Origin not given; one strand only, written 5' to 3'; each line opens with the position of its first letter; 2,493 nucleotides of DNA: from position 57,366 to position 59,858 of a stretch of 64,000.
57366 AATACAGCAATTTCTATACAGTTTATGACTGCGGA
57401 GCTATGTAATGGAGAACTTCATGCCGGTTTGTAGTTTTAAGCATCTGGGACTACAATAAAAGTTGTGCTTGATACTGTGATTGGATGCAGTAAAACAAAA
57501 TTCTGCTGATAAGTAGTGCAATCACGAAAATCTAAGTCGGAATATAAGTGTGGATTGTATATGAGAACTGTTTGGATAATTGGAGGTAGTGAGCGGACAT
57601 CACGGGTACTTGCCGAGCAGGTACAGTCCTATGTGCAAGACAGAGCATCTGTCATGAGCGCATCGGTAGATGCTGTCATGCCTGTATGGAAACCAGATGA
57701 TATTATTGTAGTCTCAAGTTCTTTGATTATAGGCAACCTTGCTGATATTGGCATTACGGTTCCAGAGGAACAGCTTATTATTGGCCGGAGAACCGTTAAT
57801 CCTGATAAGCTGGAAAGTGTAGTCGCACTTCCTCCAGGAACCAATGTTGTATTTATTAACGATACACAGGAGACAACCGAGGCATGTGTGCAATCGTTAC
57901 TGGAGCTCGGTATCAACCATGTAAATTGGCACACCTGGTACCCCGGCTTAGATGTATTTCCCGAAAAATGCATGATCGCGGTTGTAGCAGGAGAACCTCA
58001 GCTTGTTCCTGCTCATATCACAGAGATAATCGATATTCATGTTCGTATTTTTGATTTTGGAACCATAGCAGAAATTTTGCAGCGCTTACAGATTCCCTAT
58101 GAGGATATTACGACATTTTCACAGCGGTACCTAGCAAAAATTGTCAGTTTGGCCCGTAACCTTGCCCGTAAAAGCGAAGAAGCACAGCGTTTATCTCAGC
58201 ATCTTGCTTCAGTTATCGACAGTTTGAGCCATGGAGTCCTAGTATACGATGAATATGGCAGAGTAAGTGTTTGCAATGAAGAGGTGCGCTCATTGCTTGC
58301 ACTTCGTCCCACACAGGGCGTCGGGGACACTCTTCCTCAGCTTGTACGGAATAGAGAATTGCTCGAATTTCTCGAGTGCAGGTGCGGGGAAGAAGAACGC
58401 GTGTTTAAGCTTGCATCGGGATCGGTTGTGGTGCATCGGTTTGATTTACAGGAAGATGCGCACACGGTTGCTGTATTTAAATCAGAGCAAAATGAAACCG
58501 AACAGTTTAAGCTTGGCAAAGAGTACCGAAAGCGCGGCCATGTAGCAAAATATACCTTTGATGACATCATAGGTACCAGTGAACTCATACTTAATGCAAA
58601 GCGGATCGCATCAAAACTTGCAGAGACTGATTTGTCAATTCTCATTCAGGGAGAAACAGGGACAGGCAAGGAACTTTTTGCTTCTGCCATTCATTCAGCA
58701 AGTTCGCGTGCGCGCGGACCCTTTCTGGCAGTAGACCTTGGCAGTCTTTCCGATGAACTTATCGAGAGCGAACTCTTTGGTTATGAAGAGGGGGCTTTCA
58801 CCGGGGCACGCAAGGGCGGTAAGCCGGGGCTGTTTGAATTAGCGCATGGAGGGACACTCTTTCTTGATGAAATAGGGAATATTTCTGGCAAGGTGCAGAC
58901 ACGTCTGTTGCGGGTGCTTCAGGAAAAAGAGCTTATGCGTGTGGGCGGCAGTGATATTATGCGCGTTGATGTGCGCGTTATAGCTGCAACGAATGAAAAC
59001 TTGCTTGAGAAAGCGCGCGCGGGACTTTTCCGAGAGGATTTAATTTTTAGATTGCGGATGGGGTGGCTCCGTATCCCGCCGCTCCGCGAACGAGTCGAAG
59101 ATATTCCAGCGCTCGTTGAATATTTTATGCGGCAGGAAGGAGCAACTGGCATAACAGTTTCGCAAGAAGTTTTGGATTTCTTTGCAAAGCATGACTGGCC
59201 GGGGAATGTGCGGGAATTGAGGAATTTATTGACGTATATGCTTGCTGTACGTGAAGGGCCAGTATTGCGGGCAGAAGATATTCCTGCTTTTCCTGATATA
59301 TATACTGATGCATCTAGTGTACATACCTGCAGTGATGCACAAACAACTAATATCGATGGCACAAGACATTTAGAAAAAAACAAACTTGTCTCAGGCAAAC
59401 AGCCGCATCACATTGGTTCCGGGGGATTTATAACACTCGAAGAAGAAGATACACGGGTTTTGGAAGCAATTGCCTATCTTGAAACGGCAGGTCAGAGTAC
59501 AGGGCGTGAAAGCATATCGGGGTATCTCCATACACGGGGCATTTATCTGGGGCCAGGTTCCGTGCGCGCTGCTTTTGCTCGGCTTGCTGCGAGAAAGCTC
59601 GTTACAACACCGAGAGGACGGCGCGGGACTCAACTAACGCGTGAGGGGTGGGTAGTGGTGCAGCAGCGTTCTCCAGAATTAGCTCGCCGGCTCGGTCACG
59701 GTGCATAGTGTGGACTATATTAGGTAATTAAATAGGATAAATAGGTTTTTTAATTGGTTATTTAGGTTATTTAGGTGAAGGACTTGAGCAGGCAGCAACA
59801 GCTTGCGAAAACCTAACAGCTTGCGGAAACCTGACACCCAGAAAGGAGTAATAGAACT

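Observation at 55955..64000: Sigma-54-controlled beta-aspartyl-peptide / cyanophycin-salvage locus: iadA, bEBP, cyanophycinase-family peptidase and peptide ABC importer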

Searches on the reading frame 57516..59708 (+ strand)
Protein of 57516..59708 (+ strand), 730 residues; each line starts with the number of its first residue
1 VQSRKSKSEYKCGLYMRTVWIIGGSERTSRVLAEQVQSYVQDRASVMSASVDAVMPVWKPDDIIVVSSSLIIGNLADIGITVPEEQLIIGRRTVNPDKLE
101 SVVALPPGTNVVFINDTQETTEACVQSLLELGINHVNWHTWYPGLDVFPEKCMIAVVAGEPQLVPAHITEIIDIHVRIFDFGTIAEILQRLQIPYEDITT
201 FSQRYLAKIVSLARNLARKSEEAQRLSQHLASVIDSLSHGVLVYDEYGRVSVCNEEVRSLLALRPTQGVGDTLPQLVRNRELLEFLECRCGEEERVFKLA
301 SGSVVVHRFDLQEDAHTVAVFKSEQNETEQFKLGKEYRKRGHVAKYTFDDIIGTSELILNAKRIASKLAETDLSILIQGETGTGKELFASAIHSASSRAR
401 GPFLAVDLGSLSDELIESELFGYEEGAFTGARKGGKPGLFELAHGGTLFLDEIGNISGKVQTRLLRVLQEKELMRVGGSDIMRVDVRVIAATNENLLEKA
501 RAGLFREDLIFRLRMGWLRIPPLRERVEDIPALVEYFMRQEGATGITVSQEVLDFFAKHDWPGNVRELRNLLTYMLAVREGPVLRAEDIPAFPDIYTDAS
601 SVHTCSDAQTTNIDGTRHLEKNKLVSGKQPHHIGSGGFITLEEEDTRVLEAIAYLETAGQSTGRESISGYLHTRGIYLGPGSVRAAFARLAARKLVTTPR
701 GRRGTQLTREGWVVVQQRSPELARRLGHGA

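Call 4: search_protein_families(library=pfam, proteins=[window:57516-59708:+])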
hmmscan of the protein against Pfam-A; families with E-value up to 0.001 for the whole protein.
window:57516-59708:+ (730 aa): 8 families
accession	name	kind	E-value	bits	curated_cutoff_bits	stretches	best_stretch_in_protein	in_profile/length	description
PF00158.32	Sigma54_activat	-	1.1e-61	207.9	20.2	1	351-515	1-164/168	Sigma-54 interaction domain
PF25601.1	AAA_lid_14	-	3.5e-18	65.6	27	1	524-591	1-72/87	AAA+ ATPase lid domain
PF14532.12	Sigma54_activ_2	-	3.7e-16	60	25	1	352-523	1-138/138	Sigma-54 interaction domain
PF07728.20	AAA_5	-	1.3e-07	32.2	22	1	375-495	2-124/139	AAA domain (dynein-related subfamily)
PF07724.20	AAA_2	-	2.3e-05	25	27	1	373-497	4-128/166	AAA domain (Cdc48 subfamily)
PF01078.27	Mg_chelatase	-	3.4e-05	23.8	20.3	0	427-493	89-157/207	Magnesium chelatase, subunit ChlI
PF00004.35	AAA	-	6.1e-05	23.9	21.2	1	375-500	1-117/131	ATPase family associated with various cellular activities (AAA)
PF00989.32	PAS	-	9.2e-05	22.9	22.6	1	229-290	2-66/113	PAS fold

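Call 5: search_protein_families(library=ncbifam, proteins=[window:57516-59708:+])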
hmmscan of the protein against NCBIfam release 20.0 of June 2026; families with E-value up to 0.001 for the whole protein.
window:57516-59708:+ (730 aa): 30 families (the best 25 are shown)
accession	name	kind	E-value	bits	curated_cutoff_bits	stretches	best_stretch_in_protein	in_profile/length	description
NF041552.1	TF_PrdR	equivalog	6.2e-93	312.1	795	1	221-608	127-527/577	sigma-54 dependent transcriptional regulator PrdR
TIGR01817.1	nifA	equivalog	1.7e-84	284.5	528.85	1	322-618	169-466/534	nif-specific transcriptional activator NifA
TIGR01818.1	ntrC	equivalog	1.8e-84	284.2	558.6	1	309-598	101-384/463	nitrogen regulation protein NR(I)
TIGR02329.1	propionate_PrpR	equivalog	2.5e-80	270.6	499.2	1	339-574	202-445/526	propionate catabolism operon regulatory protein PrpR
NF011953.0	PRK15424.1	equivalog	1.8e-77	261.2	703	1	336-574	206-460/538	propionate catabolism operon regulatory protein PrpR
NF003451.0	PRK05022.1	equivalog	2e-75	254.4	476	1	331-573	172-417/512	nitric oxide reductase transcriptional regulator NorR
NF038308.1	RNA_repair_RtcR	equivalog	6.4e-74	249.7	650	1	318-600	150-443/530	RNA repair transcriptional activator RtcR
NF008469.0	PRK11361.1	equivalog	1.1e-72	245.2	714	1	334-607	128-405/461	acetoacetate metabolism transcriptional regulator AtoC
NF008085.0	PRK10820.1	equivalog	3.6e-72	243.6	576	1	225-600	77-457/520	transcriptional regulator TyrR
TIGR02974.1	phageshock_pspF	equivalog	1.3e-69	235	443.55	1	351-613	1-269/336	phage shock protein operon transcriptional activator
TIGR02915.1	PEP_resp_reg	equivalog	6.2e-69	232.9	502.6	1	335-590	124-383/445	PEP-CTERM-box response regulator transcription factor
NF050807.1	TransRegFlbDCaul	equivalog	2.2e-68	231.2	750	1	352-605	121-376/454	sigma-54-dependent transcriptional regulator FlbD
NF008176.1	PRK10923.1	equivalog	1.1e-66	225.3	620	1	343-606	132-399/469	nitrogen regulation protein NR(I)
NF041906.1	V4R_TF_MobR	exception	2.7e-66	224.2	999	1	344-575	227-461/544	phenol degradation transcriptional regulator MobR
NF049963.1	RespRegFlgRCampy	domain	1.3e-64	218.7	750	1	345-588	130-376/429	fla regulon two-component system response regulator FlgR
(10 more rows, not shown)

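Call 45: find_homologous_proteins(query=window:57516-59705:+)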
Query window:57516-59705:+ (730 aa): 8000 proteins with E <= 0.001 among 8000 candidates; the best 120 are listed.
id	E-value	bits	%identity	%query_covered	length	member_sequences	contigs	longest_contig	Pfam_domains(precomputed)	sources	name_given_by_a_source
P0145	0.0e+0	1594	100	98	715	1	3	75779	PF00158.33,PF07724.21,PF25601.2,PF14532.13,PF07728.21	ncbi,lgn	-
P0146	0.0e+0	1296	78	98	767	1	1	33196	PF00158.33,PF07724.21,PF25601.2,PF00989.32,PF14532.13,PF07728.21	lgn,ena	-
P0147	1.6e-274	931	90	65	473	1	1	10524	PF00158.33,PF07724.21,PF25601.2,PF14532.13,PF07728.21,PF01078.28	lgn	-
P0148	1.7e-249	848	59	95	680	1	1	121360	PF00158.33,PF07724.21,PF25601.2,PF00004.36,PF14532.13,PF07728.21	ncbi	-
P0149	3.2e-249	847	59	95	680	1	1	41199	PF00158.33,PF07724.21,PF25601.2,PF14532.13,PF07728.21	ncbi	-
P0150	2.0e-245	834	58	95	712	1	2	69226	PF00158.33,PF07724.21,PF25601.2,PF00004.36,PF00989.32,PF14532.13,PF07728.21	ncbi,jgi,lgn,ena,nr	ncbi:MAG: sigma 54-interacting transcriptional regulator [Spirochaetes bacterium]|nr:sigma 54-intera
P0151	2.8e-241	821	58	95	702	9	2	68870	PF00158.33,PF25601.2,PF14532.13,PF07728.21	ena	-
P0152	1.0e-236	806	60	95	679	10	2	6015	PF00158.33,PF07724.21,PF25601.2,PF14532.13,PF07728.21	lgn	-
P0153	1.6e-233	795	56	95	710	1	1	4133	PF00158.33,PF25601.2,PF14532.13,PF07728.21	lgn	-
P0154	3.2e-233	794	57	95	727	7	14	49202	PF00158.33,PF25601.2,PF14532.13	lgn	-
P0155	8.1e-233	793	56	97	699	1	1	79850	PF00158.33,PF25601.2,PF14532.13,PF07728.21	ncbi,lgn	-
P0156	3.0e-232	791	64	79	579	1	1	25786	PF00158.33,PF07724.21,PF25601.2,PF14532.13,PF07728.21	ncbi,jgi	-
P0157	5.5e-232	790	57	96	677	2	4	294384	PF00158.33,PF07724.21,PF25601.2,PF00004.36,PF14532.13,PF07728.21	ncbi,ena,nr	ncbi:MAG TPA: sigma 54-interacting transcriptional regulator [Spirochaetia bacterium]|nr:sigma 54-in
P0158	6.2e-232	790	57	96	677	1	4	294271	PF00158.33,PF07724.21,PF25601.2,PF00004.36,PF14532.13,PF07728.21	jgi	-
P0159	5.3e-231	787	57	95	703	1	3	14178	PF00158.33,PF25601.2,PF14532.13,PF07728.21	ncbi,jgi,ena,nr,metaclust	ncbi:MAG: hypothetical protein A2Y38_23375 [Spirochaetes bacterium GWB1_59_5]|nr:MAG: hypothetical p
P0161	2.4e-230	785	55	96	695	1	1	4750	PF00158.33,PF08461.17,PF07724.21,PF25601.2,PF00004.36,PF00989.32,PF14532.13,PF07728.21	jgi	jgi:transcriptional regulator with PAS, ATPase and Fis domain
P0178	7.9e-212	723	50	96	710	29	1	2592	PF12860.14,PF00158.33,PF08461.17,PF07724.21,PF25601.2,PF00004.36,PF00989.32,PF14532.13,PF07728.21,PF01078.28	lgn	-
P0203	4.2e-185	635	47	96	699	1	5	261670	PF00158.33,PF25601.2,PF14532.13,PF07728.21,PF01078.28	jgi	jgi:transcriptional regulator with PAS, ATPase and Fis domain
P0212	4.0e-162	559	42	96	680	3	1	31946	PF00158.33,PF08461.17,PF07724.21,PF25601.2,PF14532.13,PF07728.21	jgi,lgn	-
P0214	6.2e-162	558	41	95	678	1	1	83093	PF00158.33,PF08461.17,PF07724.21,PF25601.2,PF00004.36,PF00989.32,PF14532.13,PF07728.21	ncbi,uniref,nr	ncbi:sigma 54-interacting transcriptional regulator [Thermohalobacter berrensis]|uniref:Fis family t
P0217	1.1e-160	554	41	95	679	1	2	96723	PF00158.33,PF08461.17,PF07724.21,PF25601.2,PF00004.36,PF14532.13,PF07728.21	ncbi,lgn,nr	ncbi:MAG: AAA family ATPase [Firmicutes bacterium]|nr:AAA family ATPase [Bacillota bacterium]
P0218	1.9e-160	554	42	96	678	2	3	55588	PF00158.33,PF08461.17,PF07724.21,PF25601.2,PF00004.36,PF00989.32,PF14532.13,PF07728.21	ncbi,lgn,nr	ncbi:sigma 54-interacting transcriptional regulator [Caldisalinibacter kiritimatiensis]|nr:sigma 54-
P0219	2.9e-160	553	42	97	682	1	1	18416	PF00158.33,PF08461.17,PF07724.21,PF25601.2,PF00004.36,PF00989.32,PF14532.13,PF07728.21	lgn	-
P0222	8.4e-160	551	42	97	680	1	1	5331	PF00158.33,PF08461.17,PF25601.2,PF00989.32,PF14532.13,PF07728.21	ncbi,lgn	-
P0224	5.1e-158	546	41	96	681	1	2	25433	PF00158.33,PF08461.17,PF25601.2,PF14532.13,PF07728.21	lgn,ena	-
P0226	6.9e-158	545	40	95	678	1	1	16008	PF00158.33,PF08461.17,PF07724.21,PF25601.2,PF00989.32,PF14532.13,PF07728.21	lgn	-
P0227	1.3e-157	544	42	95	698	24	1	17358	PF00158.33,PF08461.17,PF07724.21,PF25601.2,PF00004.36,PF14532.13,PF07728.21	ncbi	-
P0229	9.2e-157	541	40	96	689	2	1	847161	PF00158.33,PF08461.17,PF07724.21,PF25601.2,PF00004.36,PF00989.32,PF14532.13,PF07728.21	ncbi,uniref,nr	ncbi:Fis family transcriptional regulator [Fictibacillus phosphorivorans]|uniref:Fis family transcri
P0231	1.3e-156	541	41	96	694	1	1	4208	PF00158.33,PF08461.17,PF07724.21,PF25601.2,PF14532.13,PF07728.21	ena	-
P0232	1.4e-156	541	40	96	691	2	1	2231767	PF00158.33,PF08461.17,PF07724.21,PF25601.2,PF00004.36,PF14532.13,PF07728.21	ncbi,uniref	ncbi:sigma 54-interacting transcriptional regulator [Fictibacillus nanhaiensis]|uniref:sigma 54-inte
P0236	1.4e-155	537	41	97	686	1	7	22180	PF00158.33,PF08461.17,PF07724.21,PF25601.2,PF14532.13,PF07728.21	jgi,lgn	jgi:transcriptional regulator with PAS, ATPase and Fis domain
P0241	2.2e-154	533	40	98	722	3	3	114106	PF00158.33,PF08461.17,PF25601.2,PF14532.13,PF07728.21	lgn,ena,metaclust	metaclust:\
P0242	3.0e-154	533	40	95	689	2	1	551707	PF00158.33,PF08461.17,PF07724.21,PF25601.2,PF14532.13,PF07728.21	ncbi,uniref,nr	ncbi:Transcriptional regulator containing PAS, AAA-type ATPase, and DNA-binding Fis domains [Anaerob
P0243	4.2e-154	533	39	96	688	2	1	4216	PF00158.33,PF08461.17,PF07724.21,PF25601.2,PF00004.36,PF14532.13,PF07728.21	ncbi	-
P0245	5.5e-154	532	40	95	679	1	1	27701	PF00158.33,PF08461.17,PF07724.21,PF25601.2,PF00004.36,PF14532.13,PF07728.21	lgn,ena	-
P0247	2.5e-153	530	40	96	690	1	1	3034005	PF00158.33,PF08461.17,PF07724.21,PF25601.2,PF00004.36,PF14532.13,PF07728.21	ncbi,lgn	ncbi:sigma-54 interaction domain-containing protein [Fictibacillus nanhaiensis]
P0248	2.6e-153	530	40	96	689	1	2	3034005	PF00158.33,PF08461.17,PF07724.21,PF25601.2,PF00004.36,PF14532.13,PF07728.21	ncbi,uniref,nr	ncbi:sigma 54-interacting transcriptional regulator [Fictibacillus nanhaiensis]|uniref:Sigma 54-inte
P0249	4.5e-153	529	39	96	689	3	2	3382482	PF00158.33,PF08461.17,PF07724.21,PF25601.2,PF00004.36,PF14532.13,PF07728.21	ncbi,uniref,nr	ncbi:transcriptional regulator with PAS, ATPase and Fis domain [Fictibacillus halophilus]|uniref:Tra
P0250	1.2e-152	528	40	95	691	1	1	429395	PF00158.33,PF08461.17,PF07724.21,PF25601.2,PF00004.36,PF14532.13,PF07728.21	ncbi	ncbi:MAG: sigma 54-interacting transcriptional regulator [Bacillota bacterium]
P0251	1.9e-152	527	40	95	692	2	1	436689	PF00158.33,PF08461.17,PF07724.21,PF25601.2,PF00004.36,PF14532.13,PF07728.21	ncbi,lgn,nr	ncbi:sigma 54-interacting transcriptional regulator [Fictibacillus sp. 18YEL24]|nr:sigma 54-interact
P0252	1.9e-152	527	39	96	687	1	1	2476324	PF00158.33,PF08461.17,PF07724.21,PF25601.2,PF00004.36,PF14532.13,PF07728.21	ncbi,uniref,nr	ncbi:sigma 54-interacting transcriptional regulator [Bacillus sp. E(2018)]|uniref:sigma 54-interacti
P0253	2.7e-152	527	41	96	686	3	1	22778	PF00158.33,PF08461.17,PF07724.21,PF25601.2,PF14532.13,PF07728.21,PF01078.28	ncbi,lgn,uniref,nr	ncbi:Transcriptional regulator containing PAS, AAA-type ATPase, and DNA-binding Fis domains [Geospor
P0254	4.5e-152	526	40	96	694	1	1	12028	PF00158.33,PF08461.17,PF07724.21,PF25601.2,PF14532.13,PF07728.21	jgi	jgi:transcriptional regulator with PAS, ATPase and Fis domain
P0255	5.3e-152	526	39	96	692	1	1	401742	PF00158.33,PF08461.17,PF07724.21,PF25601.2,PF00004.36,PF14532.13,PF07728.21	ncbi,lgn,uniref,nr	ncbi:sigma 54-interacting transcriptional regulator [Fictibacillus nanhaiensis]|uniref:sigma 54-inte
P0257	1.0e-151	525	44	79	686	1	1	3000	PF00158.33,PF08461.17,PF07724.21,PF25601.2,PF14532.13,PF07728.21,PF01078.28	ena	-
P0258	1.1e-151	525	39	95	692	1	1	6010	PF00158.33,PF08461.17,PF07724.21,PF25601.2,PF00004.36,PF14532.13,PF07728.21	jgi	jgi:sigma-54 dependent transcriptional regulator, acetoin dehydrogenase operon transcriptional activ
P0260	1.8e-151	524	39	96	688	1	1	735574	PF00158.33,PF08461.17,PF07724.21,PF25601.2,PF00004.36,PF14532.13,PF07728.21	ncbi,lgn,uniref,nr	ncbi:sigma 54-interacting transcriptional regulator [Fictibacillus sp. 7GRE50]|uniref:sigma 54-inter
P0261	1.8e-151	524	39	96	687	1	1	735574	PF00158.33,PF08461.17,PF07724.21,PF25601.2,PF00004.36,PF14532.13,PF07728.21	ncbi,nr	ncbi:sigma 54-interacting transcriptional regulator [Fictibacillus sp. 7GRE50]|nr:sigma 54-interacti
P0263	5.0e-151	522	39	96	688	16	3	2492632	PF00158.33,PF08461.17,PF07724.21,PF25601.2,PF00004.36,PF14532.13,PF07728.21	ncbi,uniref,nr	ncbi:sigma 54-interacting transcriptional regulator [Fictibacillus sp. 26RED30]|uniref:sigma 54-inte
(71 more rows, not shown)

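Call 46: search_protein_families(library=pfam, max_evalue=10, proteins=[P0148, P0214, P0229])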
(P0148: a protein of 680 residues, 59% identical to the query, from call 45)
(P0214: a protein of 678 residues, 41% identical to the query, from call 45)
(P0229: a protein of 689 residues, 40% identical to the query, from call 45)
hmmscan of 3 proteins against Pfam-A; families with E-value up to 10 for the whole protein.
P0148 (680 aa): 12 families
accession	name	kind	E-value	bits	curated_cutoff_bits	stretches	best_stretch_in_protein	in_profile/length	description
PF00158.32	Sigma54_activat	-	2.6e-64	216.4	20.2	1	337-501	1-164/168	Sigma-54 interaction domain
PF25601.1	AAA_lid_14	-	3.3e-17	62.5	27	1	510-578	1-73/87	AAA+ ATPase lid domain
PF14532.12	Sigma54_activ_2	-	4.6e-17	63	25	1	338-509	1-138/138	Sigma-54 interaction domain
PF07728.20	AAA_5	-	9e-08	32.7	22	1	361-480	2-123/139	AAA domain (dynein-related subfamily)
PF07724.20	AAA_2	-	1.3e-07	32.2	27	1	360-482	5-127/166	AAA domain (Cdc48 subfamily)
PF00004.35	AAA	-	6.3e-06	27.1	21.2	1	361-498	1-130/131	ATPase family associated with various cellular activities (AAA)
PF01078.27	Mg_chelatase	-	3.7e-05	23.7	20.3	2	413-460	89-136/207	Magnesium chelatase, subunit ChlI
PF00989.32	PAS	-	0.0009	19.7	22.6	1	216-274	4-65/113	PAS fold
PF12860.13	PAS_7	-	0.0011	19.5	27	1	219-264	1-47/115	PAS fold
PF07726.17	AAA_3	-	0.031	14.6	27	1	362-479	3-111/131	ATPase family associated with various cellular activities (AAA)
PF25201.1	nSTAND6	-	0.12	12.8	27.7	1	348-392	9-52/148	Novel STAND NTPase 6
PF20030.5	bpMoxR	-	0.18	11.3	27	1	433-480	100-146/205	MoxR domain in the MoxR-vWA-beta-propeller ternary systems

P0214 (678 aa): 24 families
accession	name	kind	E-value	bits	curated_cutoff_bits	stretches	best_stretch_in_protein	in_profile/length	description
PF00158.32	Sigma54_activat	-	7.2e-68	228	20.2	1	338-503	1-165/168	Sigma-54 interaction domain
PF14532.12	Sigma54_activ_2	-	2.6e-19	70.3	25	1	339-510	1-138/138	Sigma-54 interaction domain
PF25601.1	AAA_lid_14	-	2.8e-19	69.2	27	1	511-579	1-73/87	AAA+ ATPase lid domain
PF07724.20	AAA_2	-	1.9e-10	41.5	27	1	361-501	5-137/166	AAA domain (Cdc48 subfamily)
PF07728.20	AAA_5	-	7.6e-09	36.1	22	1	362-481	2-123/139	AAA domain (dynein-related subfamily)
PF00004.35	AAA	-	9.4e-08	33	21.2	1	362-493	1-120/131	ATPase family associated with various cellular activities (AAA)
PF08461.16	HTH_12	-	3.7e-06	27.2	21.4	1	609-669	7-66/66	Ribonuclease R winged-helix domain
PF00989.32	PAS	-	6.8e-06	26.5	22.6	1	215-265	2-52/113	PAS fold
PF01078.27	Mg_chelatase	-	0.001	19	20.3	1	414-480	89-157/207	Magnesium chelatase, subunit ChlI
PF07726.17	AAA_3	-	0.0041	17.4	27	1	362-480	2-111/131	ATPase family associated with various cellular activities (AAA)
PF13426.13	PAS_9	-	0.0085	16.8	27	1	224-297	1-84/103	PAS domain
PF12775.13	AAA_7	-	0.021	14.8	25.8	1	335-398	9-72/181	P-loop containing dynein motor region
PF11083.13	Relaxase_C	-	0.022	15.4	30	1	174-277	13-113/125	C-terminal helical hairpin domain from relaxase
PF09848.15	SLFN-g3_helicase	-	0.025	14.3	24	1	362-387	4-33/354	Schlafen group 3, DNA/RNA helicase domain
PF01090.25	Ribosomal_S19e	-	0.027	14.7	29.4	1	614-670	73-128/137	Ribosomal protein S19e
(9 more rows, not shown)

P0229 (689 aa): 16 families
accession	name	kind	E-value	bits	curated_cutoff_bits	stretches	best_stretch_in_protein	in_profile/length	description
PF00158.32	Sigma54_activat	-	1.6e-68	230.1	20.2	1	339-506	1-167/168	Sigma-54 interaction domain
PF25601.1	AAA_lid_14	-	8.2e-21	74.1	27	1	512-586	1-79/87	AAA+ ATPase lid domain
PF14532.12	Sigma54_activ_2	-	5e-20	72.6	25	1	340-511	1-138/138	Sigma-54 interaction domain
PF00004.35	AAA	-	1.1e-06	29.5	21.2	1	363-494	1-120/131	ATPase family associated with various cellular activities (AAA)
PF07728.20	AAA_5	-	2e-06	28.3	22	1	363-482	2-123/139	AAA domain (dynein-related subfamily)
PF08461.16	HTH_12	-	5.1e-06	26.8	21.4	1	631-681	14-63/66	Ribonuclease R winged-helix domain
PF07724.20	AAA_2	-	1.2e-05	25.9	27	1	362-484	5-127/166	AAA domain (Cdc48 subfamily)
PF00989.32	PAS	-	1.9e-05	25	22.6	1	214-279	1-72/113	PAS fold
PF13426.13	PAS_9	-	0.0029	18.3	27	1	225-283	2-65/103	PAS domain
PF01078.27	Mg_chelatase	-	0.003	17.4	20.3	1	415-482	89-158/207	Magnesium chelatase, subunit ChlI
PF12775.13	AAA_7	-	0.0034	17.4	25.8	1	336-399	9-72/181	P-loop containing dynein motor region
PF20030.5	bpMoxR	-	0.013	15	27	1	424-482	91-146/205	MoxR domain in the MoxR-vWA-beta-propeller ternary systems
PF12860.13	PAS_7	-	0.015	15.8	27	1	220-265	1-47/115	PAS fold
PF11083.13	Relaxase_C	-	0.052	14.2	30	1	174-269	13-105/125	C-terminal helical hairpin domain from relaxase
PF13191.12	AAA_16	-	0.1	13.5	32.6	1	350-415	13-85/167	AAA ATPase domain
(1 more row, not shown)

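Call 71: find_encoding_contigs(protein=P0229, flank=7000, max_places=1)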
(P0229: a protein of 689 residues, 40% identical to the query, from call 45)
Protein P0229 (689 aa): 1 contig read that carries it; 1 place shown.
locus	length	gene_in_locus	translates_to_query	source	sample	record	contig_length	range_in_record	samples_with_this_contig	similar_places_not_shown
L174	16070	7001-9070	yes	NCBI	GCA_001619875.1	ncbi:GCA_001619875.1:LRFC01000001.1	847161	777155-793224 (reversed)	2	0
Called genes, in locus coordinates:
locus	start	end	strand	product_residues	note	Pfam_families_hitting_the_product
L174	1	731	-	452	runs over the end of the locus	PF03448:MgtE_N, PF00571:CBS, PF01769:MgtE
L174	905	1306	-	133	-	PF07681:DoxX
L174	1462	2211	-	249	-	PF00557:Peptidase_M24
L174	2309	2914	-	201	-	PF09335:VTT_dom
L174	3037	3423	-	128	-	-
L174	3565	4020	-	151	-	PF01243:PNPOx_N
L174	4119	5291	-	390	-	PF07969:Amidohydro_3, PF01979:Amidohydro_1, PF07969:Amidohydro_3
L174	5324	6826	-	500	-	PF03606:DcuC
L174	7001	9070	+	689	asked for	PF00989:PAS (faint), PF00158:Sigma54_activat, PF14532:Sigma54_activ_2, PF00004:AAA (weak), PF07724:AAA_2 (faint), PF07728:AAA_5 (weak), PF25601:AAA_lid_14, PF08461:WHD_RNase_R (weak)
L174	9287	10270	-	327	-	PF00903:Glyoxalase (weak), PF13669:Glyoxalase_4 (faint), PF18029:Glyoxalase_6 (faint), PF00903:Glyoxalase, PF22677:Ble-like_N (weak)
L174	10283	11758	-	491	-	PF11794:HpaB_N, PF03241:HpaB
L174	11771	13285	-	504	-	PF00171:Aldedh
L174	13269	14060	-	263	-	PF01557:FAA_hydrolase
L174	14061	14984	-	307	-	PF00701:DHDPS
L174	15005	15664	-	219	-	PF00392:GntR, PF07729:FCD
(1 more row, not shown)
